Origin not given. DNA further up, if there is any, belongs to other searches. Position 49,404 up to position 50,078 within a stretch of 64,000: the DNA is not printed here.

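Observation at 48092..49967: Three-gene cassette: MqsR-like toxin, MqsA-like Zn-ribbon/HTH antitoxin and a translationally coupled ImmA/IrrE metallopeptidase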

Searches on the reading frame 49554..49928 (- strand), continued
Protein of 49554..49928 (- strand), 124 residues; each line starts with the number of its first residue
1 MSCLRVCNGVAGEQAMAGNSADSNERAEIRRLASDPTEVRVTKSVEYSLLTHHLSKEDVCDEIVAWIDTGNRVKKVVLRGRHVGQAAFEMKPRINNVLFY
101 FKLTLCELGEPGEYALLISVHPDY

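Call 98: find_encoding_contigs(protein=P0126, flank=3000, max_places=2)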
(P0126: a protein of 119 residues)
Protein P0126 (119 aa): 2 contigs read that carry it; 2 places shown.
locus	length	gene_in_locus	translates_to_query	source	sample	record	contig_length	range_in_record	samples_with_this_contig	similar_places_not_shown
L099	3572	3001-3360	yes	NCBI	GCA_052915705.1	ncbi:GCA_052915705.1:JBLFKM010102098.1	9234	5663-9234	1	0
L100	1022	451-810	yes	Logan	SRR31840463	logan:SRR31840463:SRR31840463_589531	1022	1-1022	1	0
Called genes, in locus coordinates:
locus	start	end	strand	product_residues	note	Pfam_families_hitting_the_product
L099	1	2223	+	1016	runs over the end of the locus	PF08471:Ribonuc_red_2_N, PF02867:Ribonuc_red_lgC, PF12637:TSCPD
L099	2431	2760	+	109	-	PF21716:dnstrm_HI1420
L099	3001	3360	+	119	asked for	-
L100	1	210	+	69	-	?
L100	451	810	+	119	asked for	-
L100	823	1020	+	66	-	?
